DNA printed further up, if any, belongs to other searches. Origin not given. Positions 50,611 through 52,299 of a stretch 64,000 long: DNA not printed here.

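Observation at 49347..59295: Compact type III-B locus: 462-aa HD-less, Zn-finger-less Cas10, two CARF proteins, no cas6/cas1/cas2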

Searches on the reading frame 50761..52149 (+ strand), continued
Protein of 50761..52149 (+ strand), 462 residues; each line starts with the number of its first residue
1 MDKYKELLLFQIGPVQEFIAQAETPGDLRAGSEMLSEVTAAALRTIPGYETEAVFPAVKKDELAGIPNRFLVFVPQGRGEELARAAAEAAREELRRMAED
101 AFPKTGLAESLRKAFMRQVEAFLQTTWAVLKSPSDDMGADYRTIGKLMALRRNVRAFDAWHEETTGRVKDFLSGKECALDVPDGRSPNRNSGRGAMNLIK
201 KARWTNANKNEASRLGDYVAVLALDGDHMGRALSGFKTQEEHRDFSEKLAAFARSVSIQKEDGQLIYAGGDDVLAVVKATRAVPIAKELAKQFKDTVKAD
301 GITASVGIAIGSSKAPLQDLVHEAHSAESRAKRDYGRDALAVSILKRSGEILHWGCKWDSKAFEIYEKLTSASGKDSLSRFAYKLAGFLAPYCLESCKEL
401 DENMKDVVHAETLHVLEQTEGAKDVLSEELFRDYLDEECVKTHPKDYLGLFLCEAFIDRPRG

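Call 34: search_solved_structures(query=A4, max_evalue=1, show_alignments=1)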
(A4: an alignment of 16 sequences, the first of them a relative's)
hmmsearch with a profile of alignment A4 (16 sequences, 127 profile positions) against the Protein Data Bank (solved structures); distinct sequences matched with E-value up to 1: 3.
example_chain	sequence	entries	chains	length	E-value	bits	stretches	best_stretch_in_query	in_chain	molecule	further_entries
2x4i_A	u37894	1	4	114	0.071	16.5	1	8-80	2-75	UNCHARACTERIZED PROTEIN 114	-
2j6b_A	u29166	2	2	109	0.73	13.3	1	25-65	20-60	AFV3-109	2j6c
9ulx_A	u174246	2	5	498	0.86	13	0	12-54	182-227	AbGHMP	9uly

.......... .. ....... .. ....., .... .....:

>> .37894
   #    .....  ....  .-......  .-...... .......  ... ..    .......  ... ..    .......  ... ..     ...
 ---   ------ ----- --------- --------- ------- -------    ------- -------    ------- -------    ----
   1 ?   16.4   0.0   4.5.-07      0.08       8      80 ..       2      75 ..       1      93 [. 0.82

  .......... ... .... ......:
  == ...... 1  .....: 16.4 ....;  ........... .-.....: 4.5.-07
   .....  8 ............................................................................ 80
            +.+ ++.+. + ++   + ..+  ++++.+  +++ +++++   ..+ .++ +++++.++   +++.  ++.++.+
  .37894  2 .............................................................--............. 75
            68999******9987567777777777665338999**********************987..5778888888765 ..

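Call 40: search_protein_families(library=pfam, proteins=[L073:5738-6988:+, L066:8685-9488:+, L056:18397-19656:+, L076:3364-3888:+, L047:691-1173:+, L042:16764-17006:+, L067:14041-14421:+, L012:18537-20087:+, L012:20118-21134:+, L016:7601-8356:+], max_evalue=0.01)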
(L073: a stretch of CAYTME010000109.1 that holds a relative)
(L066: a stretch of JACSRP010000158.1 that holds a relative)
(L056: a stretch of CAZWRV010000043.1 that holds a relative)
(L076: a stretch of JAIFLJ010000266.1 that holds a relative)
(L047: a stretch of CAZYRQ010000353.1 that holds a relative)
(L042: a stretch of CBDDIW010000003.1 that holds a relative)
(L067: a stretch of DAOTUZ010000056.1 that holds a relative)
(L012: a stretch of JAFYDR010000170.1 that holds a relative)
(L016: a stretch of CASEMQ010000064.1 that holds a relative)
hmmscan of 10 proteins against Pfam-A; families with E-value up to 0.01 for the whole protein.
L073:5738-6988:+ (416 aa): 1 family
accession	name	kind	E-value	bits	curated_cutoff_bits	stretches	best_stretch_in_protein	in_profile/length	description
PF09651.16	Cas_APE2256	-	2.6e-25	89.3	24.8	1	92-227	1-133/136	CRISPR-associated protein (Cas_APE2256)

L066:8685-9488:+ (267 aa): 1 family
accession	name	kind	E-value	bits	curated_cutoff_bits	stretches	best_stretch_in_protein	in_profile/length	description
PF09623.16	Cas_NE0113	-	2.6e-17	63.8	23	1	13-166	2-156/208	CRISPR-associated protein NE0113 (Cas_NE0113)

L056:18397-19656:+ (419 aa): 2 families
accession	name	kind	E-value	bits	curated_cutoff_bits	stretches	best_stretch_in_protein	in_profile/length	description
PF09670.15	Cas_Cas02710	-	1.2e-24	87.2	27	1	264-398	11-148/153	Csm6 HEPN domain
PF22205.1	Csm6_6H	-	9.7e-08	32.5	27.6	1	154-224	2-69/93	Csm6 6H domain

L076:3364-3888:+ (174 aa): 0 families

L047:691-1173:+ (160 aa): 0 families

L042:16764-17006:+ (80 aa): 1 family
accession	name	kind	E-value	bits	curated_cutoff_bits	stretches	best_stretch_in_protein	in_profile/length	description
PF09620.15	Cas_csx3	-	4.2e-09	36.6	21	1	33-79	23-69/78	CRISPR-associated protein (Cas_csx3)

L067:14041-14421:+ (126 aa): 0 families

L012:18537-20087:+ (516 aa): 2 families
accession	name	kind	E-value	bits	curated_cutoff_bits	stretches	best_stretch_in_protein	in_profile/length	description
PF09651.16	Cas_APE2256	-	2.9e-23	82.7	24.8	1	60-194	3-136/136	CRISPR-associated protein (Cas_APE2256)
PF15960.10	DUF4763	-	0.0024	17.6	30.1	1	380-499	30-147/236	Domain of unknown function (DUF4763)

L012:20118-21134:+ (338 aa): 2 families
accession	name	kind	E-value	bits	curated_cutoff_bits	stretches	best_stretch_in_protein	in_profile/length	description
PF01368.27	DHH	-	1.2e-16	61.6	28.1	1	27-170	1-125/125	DHH family, N-terminal domain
PF02272.25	DHHA1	-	0.00027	21.8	25.9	1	279-333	40-100/102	DHHA1 domain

L016:7601-8356:+ (251 aa): 1 family
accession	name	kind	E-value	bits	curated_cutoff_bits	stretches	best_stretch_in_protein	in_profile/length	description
PF07589.16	PEP-CTERM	-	6.1e-07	29.7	20.7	1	227-249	1-24/24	PEP-CTERM motif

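Call 41: predict_structure(alignment_id=A3)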
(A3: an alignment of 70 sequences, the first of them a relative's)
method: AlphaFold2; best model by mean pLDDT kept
length: 462 residues; sequences in the alignment: 70
mean_pLDDT: 90.7   pTM: 0.89
mean pLDDT of the five models: 90.7, 89.9, 89.8, 89.5, 87.6
residues with pLDDT >= 90: 335; 70-90: 107; 50-70: 20; < 50: 0
segments of 3 or more residues with pLDDT < 50: none
pLDDT, mean of each block of 10 residues (from residue 1): 82 84 92 94 96 90 90 95 97 97 95 93 91 92 92 65 70 90 86 94 84 89 95 91 93 93 91 95 97 94 97 92 96 96 94 96 94 77 93 90 95 91 85 94 95 88 56
secondary structure, 60 per line:
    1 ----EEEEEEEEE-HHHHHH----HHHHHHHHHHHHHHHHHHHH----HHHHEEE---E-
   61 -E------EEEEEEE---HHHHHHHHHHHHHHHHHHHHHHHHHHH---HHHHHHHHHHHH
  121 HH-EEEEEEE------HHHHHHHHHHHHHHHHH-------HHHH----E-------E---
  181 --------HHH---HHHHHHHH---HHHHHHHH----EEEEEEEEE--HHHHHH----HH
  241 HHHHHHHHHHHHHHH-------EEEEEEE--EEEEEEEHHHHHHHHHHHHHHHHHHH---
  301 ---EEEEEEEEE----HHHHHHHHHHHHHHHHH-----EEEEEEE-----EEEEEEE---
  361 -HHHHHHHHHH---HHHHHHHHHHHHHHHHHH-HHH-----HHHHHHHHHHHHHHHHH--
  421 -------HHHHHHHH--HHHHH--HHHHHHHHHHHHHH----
elements in order: E5-13 H15-20 H25-44 H49-52 E53-55 E69-75 H79-105 H109-122 E124-130 H137-153 H161-164 H195-202 H206-213 E218-226 H229-234 H239-255 E263-269 E272-278 H279-297 E304-312 H317-333 E339-345 E351-357 H362-371 H375-392 H402-418 H428-435 H438-442 H445-458

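Call 43: fold_search(model_id=the predicted structure, library=pdb)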
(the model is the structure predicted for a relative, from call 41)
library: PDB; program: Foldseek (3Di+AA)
matches with E <= 10: 591; with E <= 0.001: 78
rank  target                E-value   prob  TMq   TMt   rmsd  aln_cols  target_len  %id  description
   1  9arw_A                9.4e-22  1.00  0.76  0.60   6.2       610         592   20  Structure of the guideless DtCmr Type III CRISPR complex (released 2025-08-27)
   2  3w2w_A                7.5e-21  1.00  0.76  0.58   5.9       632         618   19  Crystal structure of the Cmr2dHD-Cmr3 subcomplex bound to ATP (released 2013-10-16)
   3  3w2v_A                1.3e-20  1.00  0.68  0.54   8.7       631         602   19  Crystal structure of the Cmr2dHD-Cmr3 subcomplex bound to 3'-AMP (released 2013-10-16)
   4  4h4k_C                7.5e-20  1.00  0.76  0.60   5.5       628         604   19  Structure of the Cmr2-Cmr3 subcomplex of the Cmr RNA-silencing complex (released 2013-03-06)
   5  4w8y_A                1.6e-19  1.00  0.76  0.44   5.9       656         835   18  Structure of full length Cmr2 from Pyrococcus furiosus (Manganese bound form) (released 2014-10-15)
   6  3ur3                  1.6e-19  1.00  0.70  0.60   5.9       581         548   19  Structure of the Cmr2 subunit of the CRISPR RNA silencing complex (released 2012-03-21)
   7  4w8y_B                3.2e-19  1.00  0.74  0.43   6.1       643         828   18  Structure of full length Cmr2 from Pyrococcus furiosus (Manganese bound form) (released 2014-10-15)
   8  3ung                  3.4e-19  1.00  0.70  0.60   5.8       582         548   20  Structure of the Cmr2 subunit of the CRISPR RNA silencing complex (released 2012-03-21)
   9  9l7c_B                6.0e-19  1.00  0.73  0.37   6.4       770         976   17  Type III-B CRISPR-Cas effector from Archaeoglobus fulgidus (Form 1) (released 2025-12-31)
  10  4doz                  9.7e-19  1.00  0.74  0.62   5.7       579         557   20  Crystal structure of Pyrococcus furiosus Cmr2 (Cas10) (released 2012-03-21)
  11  3x1l_A                3.4e-18  1.00  0.74  0.60   5.9       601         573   20  Crystal Structure of the CRISPR-Cas RNA Silencing Cmr Complex Bound to a Target Analog (released 2015-05-13)
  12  9x25_B                1.5e-17  1.00  0.69  0.36   9.5       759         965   18  Target analog-bound type III-B Cmr complex of Archaeoglobus fulgidus (released 2025-12-10)
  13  9lq5_B                5.5e-17  1.00  0.64  0.51   9.0       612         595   15  Cryo-EM structure of Apo type III-B CRISPR-Cas effector complex (released 2025-11-26)
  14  9lq7_B                7.4e-16  1.00  0.60  0.48  11.1       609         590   14  Cryo-EM structure of NTR-bound type III-B CRISPR-Cas effector complex (released 2025-11-26)
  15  9l7d_B                8.2e-16  1.00  0.69  0.35   9.5       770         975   17  Type III-B CRISPR-Cas effector from Archaeoglobus fulgidus (Form 2) (released 2025-12-31)
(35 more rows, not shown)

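Call 49: search_protein_families(library=pfam, alignment_id=A5, max_evalue=0.0001)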
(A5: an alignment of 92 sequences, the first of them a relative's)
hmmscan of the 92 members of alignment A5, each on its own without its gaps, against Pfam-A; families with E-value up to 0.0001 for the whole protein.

A. member 1, L016:20039-21052:+ (337 aa): 2 families
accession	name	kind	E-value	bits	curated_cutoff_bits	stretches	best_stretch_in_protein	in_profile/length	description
PF00483.29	NTP_transferase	-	7e-73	245.6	21.2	1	49-283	1-242/245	Nucleotidyl transferase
PF12804.13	NTP_transf_3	-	2.7e-09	37.9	27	1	50-179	1-120/160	MobA-like NTP transferase domain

B. families by the number of members that match (of 92 scanned): 75 families (the first 25 are shown)
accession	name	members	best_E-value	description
PF22397.2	NADAR-DarT1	4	5.9e-69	DarT1-associated NADAR antitoxin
PF09623.16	Cas_NE0113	3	1.4e-20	CRISPR-associated protein NE0113 (Cas_NE0113)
PF14487.12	DarT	3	4.3e-16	ssDNA thymidine ADP-ribosyltransferase, DarT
PF01012.27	ETF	2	1.1e-42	Electron transfer flavoprotein domain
PF00005.33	ABC_tran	2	6.4e-36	ABC transporter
PF05635.17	23S_rRNA_IVP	2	1.8e-23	23S rRNA-intervening sequence protein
PF03787.20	RAMPs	2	1.2e-10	RAMP superfamily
PF13304.12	AAA_21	2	2.8e-10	AAA domain, putative AbiEii toxin, Type IV TA system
PF18019.7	Cas3_HD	2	5.5e-09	Cas3, HD domain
PF09704.15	Cas_Cas5d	2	3.3e-06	CRISPR-associated protein (Cas_Cas5)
PF01409.25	tRNA-synt_2d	1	1.5e-99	tRNA synthetases class II core domain (F)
PF01987.23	AIM24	1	9.1e-75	Mitochondrial biogenesis AIM24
PF00483.29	NTP_transferase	1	7e-73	Nucleotidyl transferase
PF00902.23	TatC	1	1.2e-57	Sec-independent protein translocase protein (TatC)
PF00800.23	PDT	1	2.5e-54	Prephenate dehydratase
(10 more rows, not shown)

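Call 79: search_protein_families(library=padloc, proteins=[window:50761-52149:+], max_evalue=0.001)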
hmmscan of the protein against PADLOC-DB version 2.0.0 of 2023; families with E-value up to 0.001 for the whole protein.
window:50761-52149:+ (462 aa): 18 families
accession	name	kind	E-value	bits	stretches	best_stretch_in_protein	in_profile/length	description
PDLC01292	Cas10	-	7.6e-63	211.3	2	205-341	253-387/387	CAS-III; effector_LS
PDLC01422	Cas10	-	3.4e-61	205.9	2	208-434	264-486/519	CAS-III; effector_LS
PDLC02054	Cas10b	-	5.1e-52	175.4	2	216-419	275-489/537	-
PDLC01444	Cas10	-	2.8e-42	143.3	2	208-413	371-563/605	CAS-III; effector_LS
PDLC00917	Cas10b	-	1.9e-37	127.4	2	185-333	326-510/510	"CRISPR-associated protein Cas10/Cmr2, subtype III-B"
PDLC02051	Cas10b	-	9.1e-26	89.1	1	217-415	243-423/479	-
PDLC01529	Cas10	-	1.7e-20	71.8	1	175-344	148-335/370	CAS-III; effector_LS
PDLC00919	Cas10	-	1.3e-17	62.1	1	265-338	289-371/414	Cas10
PDLC01651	Cas10b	-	7.2e-15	53.3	1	7-47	1-41/113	CAS-III-B; effector_LS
PDLC02052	Cas10b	-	2.1e-14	50.9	1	301-401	715-803/875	-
PDLC00920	Cas10b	-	2.6e-13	48.5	1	7-99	3-114/116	Cas10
PDLC00916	Cas10a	-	4.4e-13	47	1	216-333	521-650/650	"CRISPR-associated protein Cas10/Csm1, subtype III-A/MTUBE"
PDLC02055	Cas10b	-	6.9e-13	46.2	1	213-352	213-361/487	-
PDLC01293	Cas10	-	3.8e-12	43.9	1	217-333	455-577/577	CAS-III; effector_LS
PDLC02058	Cas10d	-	8.1e-09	32.8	1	205-334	162-297/441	-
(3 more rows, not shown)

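Call 88: search_protein_representatives(protein=window:50761-52149:+)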
Query: 462 residues. Proteins with E-value up to 0.001 (for the whole library): 5691; up to 1e-10: 3791; up to 1e-30: 350. The best 150 are listed.
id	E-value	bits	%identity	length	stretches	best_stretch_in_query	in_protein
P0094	2.5e-160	550.1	61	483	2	3-433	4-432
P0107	7.7e-128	443.1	55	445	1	5-461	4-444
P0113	6.9e-123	426.8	55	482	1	6-461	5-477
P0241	1.5e-116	405.9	52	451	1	6-461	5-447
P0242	4.0e-108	378.1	52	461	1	7-462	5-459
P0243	3.6e-107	375.0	52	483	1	6-458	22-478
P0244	3.3e-106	371.8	52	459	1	3-459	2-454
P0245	5.6e-99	348.0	51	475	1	5-461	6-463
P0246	9.5e-99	347.2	51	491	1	2-461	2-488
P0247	7.2e-98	344.3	46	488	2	53-461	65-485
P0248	7.4e-98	344.3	52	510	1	4-461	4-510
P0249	9.5e-96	337.3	54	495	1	4-461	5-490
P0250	1.3e-90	320.4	50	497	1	2-461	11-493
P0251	3.1e-89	315.9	50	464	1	6-461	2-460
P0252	1.4e-86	307.2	73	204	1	3-201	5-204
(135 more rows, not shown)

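Call 89: find_encoding_contigs(protein=P0008, flank=10000, max_places=2)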
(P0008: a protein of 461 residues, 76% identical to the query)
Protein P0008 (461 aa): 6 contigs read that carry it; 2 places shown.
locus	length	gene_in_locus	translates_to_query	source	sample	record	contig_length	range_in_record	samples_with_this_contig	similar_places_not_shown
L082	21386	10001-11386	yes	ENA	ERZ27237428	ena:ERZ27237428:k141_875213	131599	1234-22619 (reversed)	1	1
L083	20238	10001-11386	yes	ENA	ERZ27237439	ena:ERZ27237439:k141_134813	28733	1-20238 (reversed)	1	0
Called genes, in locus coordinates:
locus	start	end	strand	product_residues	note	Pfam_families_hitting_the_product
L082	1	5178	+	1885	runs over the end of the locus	PF01835:MG2, PF17791:MG3 (faint), PF00207:A2M, PF07678:TED_complement, PF17973:bMG10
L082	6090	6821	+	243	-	PF01113:DapB_N, PF05173:DapB_C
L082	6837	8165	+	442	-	PF00728:Glyco_hydro_20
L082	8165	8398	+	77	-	-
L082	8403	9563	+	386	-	PF09623:Cas_NE0113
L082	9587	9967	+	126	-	-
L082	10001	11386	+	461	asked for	PF12469:Cmr2_N, PF22335:Cas10-Cmr2_palm2, PF18182:mCpol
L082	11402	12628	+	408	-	PF09700:Cas_Cmr3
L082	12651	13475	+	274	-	PF03787:RAMPs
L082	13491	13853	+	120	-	PF09701:Cas_Cmr5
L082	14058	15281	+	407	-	PF03787:RAMPs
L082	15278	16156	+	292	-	PF03787:RAMPs (weak)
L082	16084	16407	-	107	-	-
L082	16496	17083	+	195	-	-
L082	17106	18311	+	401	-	-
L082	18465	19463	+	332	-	PF01867:Cas_Cas1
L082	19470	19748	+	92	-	PF09827:CRISPR_Cas2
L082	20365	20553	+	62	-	-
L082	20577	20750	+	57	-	-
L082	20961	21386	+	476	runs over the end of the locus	PF09903:DUF2130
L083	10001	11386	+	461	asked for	PF12469:Cmr2_N, PF22335:Cas10-Cmr2_palm2, PF18182:mCpol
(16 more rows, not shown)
